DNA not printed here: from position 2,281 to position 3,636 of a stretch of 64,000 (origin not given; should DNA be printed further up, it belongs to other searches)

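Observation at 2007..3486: RHH DNA-binding protein + divergent, C-terminally truncated FtsZ/tubulin-superfamily GTPase as a two-gene cassette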

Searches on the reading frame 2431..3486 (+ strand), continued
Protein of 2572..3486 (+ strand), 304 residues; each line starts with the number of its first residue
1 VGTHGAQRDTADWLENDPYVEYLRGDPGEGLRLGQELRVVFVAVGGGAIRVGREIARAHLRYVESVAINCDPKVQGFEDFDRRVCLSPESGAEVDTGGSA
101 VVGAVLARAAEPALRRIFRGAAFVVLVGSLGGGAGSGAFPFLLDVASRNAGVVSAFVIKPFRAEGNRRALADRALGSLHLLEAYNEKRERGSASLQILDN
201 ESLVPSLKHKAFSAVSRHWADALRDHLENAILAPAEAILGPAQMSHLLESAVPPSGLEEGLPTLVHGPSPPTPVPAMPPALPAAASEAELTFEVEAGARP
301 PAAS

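Call 22: find_related_loci(query=A2, collection=genome_contigs, flank=6000)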
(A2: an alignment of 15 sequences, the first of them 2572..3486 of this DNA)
Query A2 (304 aa) in genome_contigs; peptide patterns used: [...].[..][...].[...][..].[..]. (x = any residue, [..] = any of these).
134 stretches matched a pattern; 113 encode a relative of the query (tblastn E <= 1e-3); the best 80 are kept; 80 distinct loci.
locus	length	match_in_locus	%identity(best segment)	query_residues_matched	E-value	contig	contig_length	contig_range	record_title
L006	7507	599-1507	74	1-300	5e-127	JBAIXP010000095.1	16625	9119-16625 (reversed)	MAG: Thermoplasmata archaeon isolate bin_222 c_000009371354, whole genome shotgun sequence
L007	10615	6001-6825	66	31-303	3e-103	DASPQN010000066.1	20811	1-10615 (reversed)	MAG TPA_asm: Thermoplasmata archaeon isolate SMAG_U12200 k141_2989886, whole genome shotgun sequence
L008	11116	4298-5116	67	31-301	7e-101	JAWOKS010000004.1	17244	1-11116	MAG: Thermoplasmata archaeon isolate bin_168 c_000034396246, whole genome shotgun sequence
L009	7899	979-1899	59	1-304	1e-97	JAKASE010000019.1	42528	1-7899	MAG: Thermoplasmata archaeon isolate YP1.bin27 NODE_760_length_42528_cov_16.249522, whole genome shotgun sequence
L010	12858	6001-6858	62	21-304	2e-97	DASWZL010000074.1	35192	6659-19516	MAG TPA_asm: Thermoplasmata archaeon isolate SMAG_U3737 k141_4915, whole genome shotgun sequence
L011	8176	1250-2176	59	1-304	4e-97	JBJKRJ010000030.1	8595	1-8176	MAG: Thermoplasmata archaeon isolate Bin_56 S1Ck127_323762_flag_0_multi_20.1369_len_8595, whole genome shotgun sequence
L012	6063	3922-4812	60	4-298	1e-96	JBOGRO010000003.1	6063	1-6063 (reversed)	MAG: Thermoplasmata archaeon isolate TC-S_metawrap_bin.78 k127_2786278, whole genome shotgun sequence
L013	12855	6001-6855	62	25-304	8e-96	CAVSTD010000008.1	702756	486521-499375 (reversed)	MAG: uncultured Thermoplasmata archaeon isolate MFD09222.bin.2.158 genome assembly, contig: contig_49020, whole genome s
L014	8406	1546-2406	62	25-304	9e-96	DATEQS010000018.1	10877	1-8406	MAG TPA_asm: Thermoplasmata archaeon isolate SMAG_U9053 k141_1054790, whole genome shotgun sequence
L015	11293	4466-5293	63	31-304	1e-95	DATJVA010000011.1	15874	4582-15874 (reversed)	MAG TPA_asm: Thermoplasmata archaeon isolate SMAG_U15060 k141_708026, whole genome shotgun sequence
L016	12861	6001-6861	61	25-304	2e-95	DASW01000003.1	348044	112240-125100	MAG TPA_asm: Thermoplasmata archaeon UBA61 UBA61_contig_10850, whole genome shotgun sequence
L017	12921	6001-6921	58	1-304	2e-95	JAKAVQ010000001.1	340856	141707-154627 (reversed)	MAG: Thermoplasmata archaeon isolate YP4.bin112 NODE_14_length_340856_cov_4.546299, whole genome shotgun sequence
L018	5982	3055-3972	58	1-304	3e-95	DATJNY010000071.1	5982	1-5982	MAG TPA_asm: Thermoplasmata archaeon isolate SMAG_U14873 k141_3047506, whole genome shotgun sequence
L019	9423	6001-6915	58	3-304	3e-95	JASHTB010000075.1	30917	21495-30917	MAG: Thermoplasmata archaeon isolate JOPF142 JOPF_A102_contig_72352, whole genome shotgun sequence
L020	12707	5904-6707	64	31-296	9e-95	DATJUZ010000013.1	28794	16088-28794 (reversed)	MAG TPA_asm: Thermoplasmata archaeon isolate SMAG_U15059 k141_63631, whole genome shotgun sequence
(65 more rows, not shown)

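Call 24: find_encoding_contigs(protein=P0131, flank=6000, max_places=3)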
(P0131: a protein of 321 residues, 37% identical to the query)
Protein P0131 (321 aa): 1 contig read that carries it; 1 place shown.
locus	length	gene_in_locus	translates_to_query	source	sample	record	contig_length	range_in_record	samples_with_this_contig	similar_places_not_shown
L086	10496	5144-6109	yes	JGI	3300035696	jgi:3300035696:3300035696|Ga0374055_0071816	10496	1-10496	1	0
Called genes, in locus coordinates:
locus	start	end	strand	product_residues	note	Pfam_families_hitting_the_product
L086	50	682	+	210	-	PF13393:tRNA-synt_His, PF03129:HGTP_anticodon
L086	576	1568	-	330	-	PF14811:TPD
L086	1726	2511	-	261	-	PF00535:Glycos_transf_2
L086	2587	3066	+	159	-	PF00334:NDK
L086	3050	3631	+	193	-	PF01300:Sua5_yciO_yrdC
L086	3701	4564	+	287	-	PF00557:Peptidase_M24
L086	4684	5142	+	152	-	-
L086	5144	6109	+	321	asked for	PF00091:Tubulin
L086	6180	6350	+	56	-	-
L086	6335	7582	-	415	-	PF01921:tRNA-synt_1f (faint), PF01406:tRNA-synt_1e, PF09334:tRNA-synt_1g (weak), PF00133:tRNA-synt_1 (weak)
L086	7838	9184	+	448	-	-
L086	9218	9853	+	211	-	PF06197:DUF998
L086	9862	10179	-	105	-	PF18446:DUF5611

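Call 25: find_encoding_contigs(protein=P0133, flank=6000, max_places=3)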
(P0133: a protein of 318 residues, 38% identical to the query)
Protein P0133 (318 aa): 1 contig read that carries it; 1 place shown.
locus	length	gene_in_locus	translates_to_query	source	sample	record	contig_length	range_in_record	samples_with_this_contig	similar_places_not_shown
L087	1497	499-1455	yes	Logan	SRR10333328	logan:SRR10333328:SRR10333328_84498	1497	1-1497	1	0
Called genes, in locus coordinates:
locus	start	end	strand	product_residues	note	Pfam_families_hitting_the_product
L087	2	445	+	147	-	?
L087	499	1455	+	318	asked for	-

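Call 26: predict_structure(alignment_id=A1)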
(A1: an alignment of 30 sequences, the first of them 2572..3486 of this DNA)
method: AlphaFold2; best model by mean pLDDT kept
length: 304 residues; sequences in the alignment: 30
mean_pLDDT: 70.8   pTM: 0.67
mean pLDDT of the five models: 70.8, 70.0, 69.7, 65.9, 61.9
residues with pLDDT >= 90: 97; 70-90: 90; 50-70: 31; < 50: 86
segments of 3 or more residues with pLDDT < 50: 1-31, 251-273, 275-304
pLDDT, mean of each block of 10 residues (from residue 1): 30 33 40 68 93 88 90 87 83 61 89 90 93 85 95 92 71 85 94 92 77 84 93 78 52 39 38 40 35 39 48
secondary structure, 60 per line:
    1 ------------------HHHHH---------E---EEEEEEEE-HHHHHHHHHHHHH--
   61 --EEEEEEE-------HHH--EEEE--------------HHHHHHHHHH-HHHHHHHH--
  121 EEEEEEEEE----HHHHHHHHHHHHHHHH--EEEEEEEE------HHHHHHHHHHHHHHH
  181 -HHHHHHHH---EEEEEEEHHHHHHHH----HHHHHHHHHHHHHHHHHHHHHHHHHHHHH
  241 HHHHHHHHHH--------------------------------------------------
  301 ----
elements in order: H19-23 E37-44 H46-58 E63-69 E82-85 H100-109 H111-118 E121-129 H134-149 E152-159 H166-180 H182-189 E193-199 H200-207 H212-250

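Call 36: fold_search(model_id=the predicted structure, library=pdb)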
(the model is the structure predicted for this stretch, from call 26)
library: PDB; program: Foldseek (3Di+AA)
matches with E <= 10: 1907; with E <= 0.001: 274
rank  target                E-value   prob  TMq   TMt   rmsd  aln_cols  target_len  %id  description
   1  5v68_F                7.2e-12  1.00  0.51  0.52   3.4       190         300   25  Crystal structure of cell division protein FtsZ from Mycobacterium tuberculosis bounded via the T9 loop (released 2017-03-29)
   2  7yop_B                1.4e-11  1.00  0.49  0.49   9.4       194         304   20  Spiroplasma melliferum FtsZ bound to GMPPNP (released 2023-08-16)
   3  5v68_B                2.5e-11  1.00  0.51  0.52   3.1       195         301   24  Crystal structure of cell division protein FtsZ from Mycobacterium tuberculosis bounded via the T9 loop (released 2017-03-29)
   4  6y1v_A                2.7e-11  1.00  0.52  0.52   3.1       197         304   24  Mycobacterium tuberculosis FtsZ-GTP-gamma-S in complex with 4-hydroxycoumarin (released 2021-06-09)
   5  6ll6                  2.9e-11  1.00  0.49  0.50   3.7       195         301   25  Crsyal structure of EcFtsZ (residues 11-316) (released 2020-02-26)
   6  7yop_A                3.2e-11  1.00  0.48  0.50   5.3       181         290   21  Spiroplasma melliferum FtsZ bound to GMPPNP (released 2023-08-16)
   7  4e6e                  4.4e-11  1.00  0.52  0.51   3.0       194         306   22  Crystal structure of a putative cell division protein FtsZ (Tfu_1113) from Thermobifida fusca YX-ER1 at 2.22 A resolutio (released 2012-06-06)
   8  9lfx_A                4.4e-11  1.00  0.52  0.51   3.2       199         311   25  Streptococcus mutans FtsZ (released 2026-01-14)
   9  7ysz_A                4.7e-11  1.00  0.48  0.50   2.8       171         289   22  Spiroplasma melliferum FtsZ bound to GDP (released 2023-08-16)
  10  1rlu_A                5.7e-11  1.00  0.52  0.52   3.0       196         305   24  Mycobacterium tuberculosis FtsZ in complex with GTP-gamma-S (released 2004-08-31)
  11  5v68_C                6.4e-11  1.00  0.49  0.50   4.4       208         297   25  Crystal structure of cell division protein FtsZ from Mycobacterium tuberculosis bounded via the T9 loop (released 2017-03-29)
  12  8h1o_A                6.9e-11  1.00  0.53  0.51   3.6       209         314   26  Cryo-EM structure of KpFtsZ-monobody double helical tube (released 2023-08-02)
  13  1w5f_A                7.8e-11  1.00  0.54  0.52   6.7       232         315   21  FtsZ, T7 mutated, domain swapped (T. maritima) (released 2004-12-01)
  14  9lfx_B                8.3e-11  1.00  0.51  0.51   3.3       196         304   25  Streptococcus mutans FtsZ (released 2026-01-14)
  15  1ofu_A                8.8e-11  1.00  0.51  0.50   4.4       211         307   25  Crystal structure of SulA:FtsZ from Pseudomonas aeruginosa (released 2003-06-19)
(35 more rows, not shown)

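Call 41: find_related_loci(query=A2, collection=viral_contigs, flank=5000)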
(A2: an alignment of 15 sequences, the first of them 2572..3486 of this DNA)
Query A2 (304 aa) in viral_contigs; peptide patterns used: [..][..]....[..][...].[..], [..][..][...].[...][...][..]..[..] (x = any residue, [..] = any of these).
64 stretches matched a pattern, but none encodes a relative of the query by tblastn (E <= 1e-3).

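Call 47: find_encoding_contigs(protein=P0161, flank=5000, max_places=3)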
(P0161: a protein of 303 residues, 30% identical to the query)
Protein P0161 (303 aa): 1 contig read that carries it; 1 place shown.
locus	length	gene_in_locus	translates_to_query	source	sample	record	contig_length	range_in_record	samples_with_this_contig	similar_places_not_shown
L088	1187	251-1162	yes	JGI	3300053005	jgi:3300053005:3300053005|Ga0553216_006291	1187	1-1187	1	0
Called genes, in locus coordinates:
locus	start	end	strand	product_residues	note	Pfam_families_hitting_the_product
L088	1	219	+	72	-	?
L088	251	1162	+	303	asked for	PF00091:Tubulin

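Call 48: find_encoding_contigs(protein=P0128, flank=5000, max_places=3)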
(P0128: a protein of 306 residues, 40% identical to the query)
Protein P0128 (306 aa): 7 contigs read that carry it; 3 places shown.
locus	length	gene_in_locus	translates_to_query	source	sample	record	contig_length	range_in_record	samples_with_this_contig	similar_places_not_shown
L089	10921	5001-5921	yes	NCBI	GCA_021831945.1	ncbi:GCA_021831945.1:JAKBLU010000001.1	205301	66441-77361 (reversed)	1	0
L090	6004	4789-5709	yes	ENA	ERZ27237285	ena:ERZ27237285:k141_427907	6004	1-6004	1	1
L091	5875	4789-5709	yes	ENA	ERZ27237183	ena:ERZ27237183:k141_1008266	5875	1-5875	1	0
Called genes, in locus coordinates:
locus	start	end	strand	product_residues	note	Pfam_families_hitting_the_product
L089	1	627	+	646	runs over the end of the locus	PF02737:3HCDH_N, PF03446:NAD_binding_2 (weak), PF00725:3HCDH, PF00378:ECH_1, PF16113:ECH_2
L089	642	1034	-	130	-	PF01597:GCV_H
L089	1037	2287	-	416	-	PF05221:AdoHcyase, PF02826:2-Hacid_dh_C (weak), PF00670:AdoHcyase_NAD, PF07991:KARI_N (weak)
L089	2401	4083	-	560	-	-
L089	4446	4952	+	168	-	-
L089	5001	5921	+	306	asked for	-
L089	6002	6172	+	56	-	-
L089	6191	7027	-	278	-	PF09754:PAC2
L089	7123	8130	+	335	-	PF00752:XPG_N, PF00867:XPG_I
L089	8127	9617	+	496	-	PF07837:FTCD_N, PF02971:FTCD, PF04961:FTCD_C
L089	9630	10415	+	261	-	PF01872:RibD_C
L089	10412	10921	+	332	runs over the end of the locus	PF01557:FAA_hydrolase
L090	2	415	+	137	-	?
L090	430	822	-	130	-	PF01597:GCV_H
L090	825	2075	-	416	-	PF05221:AdoHcyase, PF02826:2-Hacid_dh_C (weak), PF00670:AdoHcyase_NAD, PF07991:KARI_N (weak)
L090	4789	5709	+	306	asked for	-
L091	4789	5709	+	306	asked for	-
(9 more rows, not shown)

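Call 49: find_encoding_contigs(protein=P0130, flank=5000, max_places=3)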
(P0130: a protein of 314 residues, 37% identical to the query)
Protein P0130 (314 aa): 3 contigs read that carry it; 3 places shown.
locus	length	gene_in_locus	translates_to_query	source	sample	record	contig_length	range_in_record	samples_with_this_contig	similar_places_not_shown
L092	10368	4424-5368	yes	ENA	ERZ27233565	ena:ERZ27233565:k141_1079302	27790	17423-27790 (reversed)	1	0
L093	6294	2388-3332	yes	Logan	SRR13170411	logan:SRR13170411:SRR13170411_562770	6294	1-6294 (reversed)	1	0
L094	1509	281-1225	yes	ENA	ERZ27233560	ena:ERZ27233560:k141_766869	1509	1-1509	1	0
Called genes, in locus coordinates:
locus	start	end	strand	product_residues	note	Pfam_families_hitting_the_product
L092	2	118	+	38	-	?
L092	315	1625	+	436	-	PF19300:BPD_transp_1_N (weak), PF00528:BPD_transp_1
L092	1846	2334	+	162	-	PF00334:NDK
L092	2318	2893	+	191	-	PF01300:Sua5_yciO_yrdC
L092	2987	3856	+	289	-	PF00557:Peptidase_M24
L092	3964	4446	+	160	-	-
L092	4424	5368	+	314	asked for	PF00091:Tubulin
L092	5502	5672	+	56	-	-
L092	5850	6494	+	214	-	-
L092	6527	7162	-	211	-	PF20046:DUF6448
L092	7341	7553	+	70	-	-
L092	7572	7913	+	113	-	PF01037:AsnC_trans_reg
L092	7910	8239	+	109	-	PF03685:UPF0147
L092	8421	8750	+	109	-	PF01191:RNA_pol_Rpb5_C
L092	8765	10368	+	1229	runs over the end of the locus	PF04563:RNA_pol_Rpb2_1, PF04561:RNA_pol_Rpb2_2, PF04565:RNA_pol_Rpb2_3, PF04566:RNA_pol_Rpb2_4, PF04567:RNA_pol_Rpb2_5, PF00562:RNA_pol_Rpb2_6, PF04560:RNA_pol_Rpb2_7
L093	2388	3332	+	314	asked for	PF00091:Tubulin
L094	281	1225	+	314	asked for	PF00091:Tubulin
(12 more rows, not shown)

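Call 66: find_homologous_proteins(query=P0161, max_evalue=0.001)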
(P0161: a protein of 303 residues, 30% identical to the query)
Query P0161 (303 aa): 62 proteins with E <= 0.001 among 2554 candidates.
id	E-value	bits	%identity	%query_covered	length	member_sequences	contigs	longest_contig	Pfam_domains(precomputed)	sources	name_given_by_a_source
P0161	1.3e-187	640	100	100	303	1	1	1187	PF00091.32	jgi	jgi:cell division GTPase FtsZ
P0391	2.1e-113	396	68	89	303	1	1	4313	PF00091.32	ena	-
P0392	6.1e-101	356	59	99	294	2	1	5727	PF00091.32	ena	-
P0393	2.2e-98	347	62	91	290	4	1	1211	PF00091.32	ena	-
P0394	3.3e-97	343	60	92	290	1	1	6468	PF00091.32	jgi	jgi:cell division GTPase FtsZ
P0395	3.4e-91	324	57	93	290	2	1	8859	PF00091.32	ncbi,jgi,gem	-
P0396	5.4e-84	300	56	86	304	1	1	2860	PF00091.32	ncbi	-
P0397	4.2e-81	291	54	88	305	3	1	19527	PF00091.32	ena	-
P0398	3.3e-79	284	62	72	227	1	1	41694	PF00091.32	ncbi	-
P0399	1.2e-17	83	35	65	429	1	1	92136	PF00091.32,PF12327.14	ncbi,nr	ncbi:MAG: cell division protein FtsZ [Verrucomicrobia bacterium]|nr:cell division protein FtsZ [Verr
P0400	2.6e-17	81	35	65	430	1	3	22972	PF00091.32,PF12327.14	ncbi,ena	-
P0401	8.0e-17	80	35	65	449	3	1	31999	PF00091.32,PF12327.14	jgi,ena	jgi:cell division protein FtsZ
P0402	8.6e-17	80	37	56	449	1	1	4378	PF00091.32,PF12327.14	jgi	jgi:cell division protein FtsZ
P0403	9.2e-17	80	35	65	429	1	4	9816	PF00091.32,PF12327.14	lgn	-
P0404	1.4e-16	79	35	65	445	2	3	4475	PF00091.32,PF12327.14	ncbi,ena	-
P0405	1.5e-16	79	34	65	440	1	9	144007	PF00091.32,PF12327.14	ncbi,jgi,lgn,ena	jgi:cell division protein FtsZ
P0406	1.8e-16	79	34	65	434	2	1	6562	PF00091.32,PF12327.14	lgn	-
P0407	1.9e-16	79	35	65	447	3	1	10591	PF00091.32,PF12327.14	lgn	-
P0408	3.3e-16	78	33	65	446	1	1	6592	PF00091.32,PF12327.14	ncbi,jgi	jgi:cell division protein FtsZ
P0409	3.7e-16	78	33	65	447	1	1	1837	PF00091.32,PF12327.14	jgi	jgi:cell division protein FtsZ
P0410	4.0e-16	77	35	65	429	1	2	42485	PF00091.32,PF12327.14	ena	-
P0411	4.3e-16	77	34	65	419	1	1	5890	PF00091.32,PF12327.14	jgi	jgi:cell division protein FtsZ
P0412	6.8e-16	77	34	65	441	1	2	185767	PF00091.32,PF12327.14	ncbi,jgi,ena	jgi:cell division protein FtsZ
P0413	7.9e-16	76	33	65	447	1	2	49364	PF00091.32,PF12327.14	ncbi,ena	-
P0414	1.0e-15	76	33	65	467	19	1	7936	PF00091.32,PF12327.14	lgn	-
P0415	5.8e-15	74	33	65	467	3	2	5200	PF00091.32,PF12327.14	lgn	-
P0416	7.2e-15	73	33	62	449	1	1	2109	PF00091.32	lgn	-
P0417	1.8e-11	62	32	74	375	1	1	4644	PF00091.32,PF12327.14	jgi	-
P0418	2.0e-11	62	32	74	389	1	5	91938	PF00091.32,PF12327.14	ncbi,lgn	-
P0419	2.0e-11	62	32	74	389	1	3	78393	PF00091.32,PF12327.14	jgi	-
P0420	2.2e-11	62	32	74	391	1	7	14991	PF00091.32,PF12327.14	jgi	jgi:cell division protein FtsZ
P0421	3.5e-11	61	32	74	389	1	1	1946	PF00091.32,PF12327.14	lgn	-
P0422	3.8e-11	61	32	74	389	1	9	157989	PF00091.32,PF12327.14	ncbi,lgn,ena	-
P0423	3.8e-11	61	32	74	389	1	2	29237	PF00091.32,PF12327.14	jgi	-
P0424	3.9e-11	61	32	74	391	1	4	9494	PF00091.32,PF12327.14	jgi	jgi:cell division protein FtsZ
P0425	3.9e-11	61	31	74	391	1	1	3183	PF00091.32,PF12327.14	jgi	-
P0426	6.1e-11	60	31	74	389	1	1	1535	PF00091.32,PF12327.14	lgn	-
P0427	6.6e-11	60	31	74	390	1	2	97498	PF00091.32,PF12327.14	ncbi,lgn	ncbi:cell division protein FtsZ [Candidatus Methanocrinis alkalitolerans]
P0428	6.8e-11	60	32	74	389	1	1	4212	PF00091.32,PF12327.14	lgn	-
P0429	7.1e-11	60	31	75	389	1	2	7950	PF00091.32,PF12327.14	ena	-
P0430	7.6e-11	60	32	74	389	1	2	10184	PF00091.32,PF12327.14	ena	-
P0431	7.8e-11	60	32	74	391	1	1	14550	PF00091.32,PF12327.14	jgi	jgi:cell division protein FtsZ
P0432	8.8e-11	60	31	73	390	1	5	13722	PF00091.32,PF12327.14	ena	-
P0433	8.8e-11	60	31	73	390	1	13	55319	PF00091.32,PF12327.14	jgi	-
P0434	1.1e-10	60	31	75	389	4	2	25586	PF00091.32,PF12327.14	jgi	-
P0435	1.2e-10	59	32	74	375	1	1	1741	PF00091.32,PF12327.14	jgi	jgi:cell division protein FtsZ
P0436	1.6e-10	59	31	73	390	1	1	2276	PF00091.32,PF12327.14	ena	-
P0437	1.6e-10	59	31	74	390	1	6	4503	PF00091.32,PF12327.14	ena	-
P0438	1.6e-10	59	31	73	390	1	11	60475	PF00091.32,PF12327.14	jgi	-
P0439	1.6e-10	59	32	74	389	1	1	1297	PF00091.32,PF12327.14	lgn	-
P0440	1.6e-10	59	31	73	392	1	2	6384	PF00091.32,PF12327.14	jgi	jgi:cell division protein FtsZ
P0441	1.8e-10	59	31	72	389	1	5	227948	PF00091.32,PF12327.14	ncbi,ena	-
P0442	1.8e-10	59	31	72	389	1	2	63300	PF00091.32,PF12327.14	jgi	-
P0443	1.8e-10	59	31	72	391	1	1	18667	PF00091.32,PF12327.14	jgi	-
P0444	1.8e-10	59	31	72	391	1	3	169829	PF00091.32,PF12327.14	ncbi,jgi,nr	ncbi:MAG TPA: cell division protein FtsZ [Methanothrix sp.]|nr:cell division protein FtsZ [Methanoth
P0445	3.0e-10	58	32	74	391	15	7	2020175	PF00091.32,PF12327.14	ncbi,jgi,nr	ncbi:MAG: Cell division protein FtsZ 1 [Methanothrix sp.]|jgi:cell division protein FtsZ|nr:MAG: Cel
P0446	4.9e-10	57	31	74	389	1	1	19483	PF00091.32,PF12327.14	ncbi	-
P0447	6.5e-10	57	32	74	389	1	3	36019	PF00091.32,PF12327.14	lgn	-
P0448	6.6e-10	57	32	74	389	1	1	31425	PF00091.32,PF12327.14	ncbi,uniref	ncbi:cell division protein FtsZ [Methanocrinis sp.]|uniref:cell division protein FtsZ n=1 Tax=Methan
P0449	1.0e-7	50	31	67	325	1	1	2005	PF00091.32,PF12327.14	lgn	-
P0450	4.3e-5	41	27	29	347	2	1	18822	PF00091.32,PF12327.14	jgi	-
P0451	1.7e-4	39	22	55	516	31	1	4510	PF00091.32,PF12327.14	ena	-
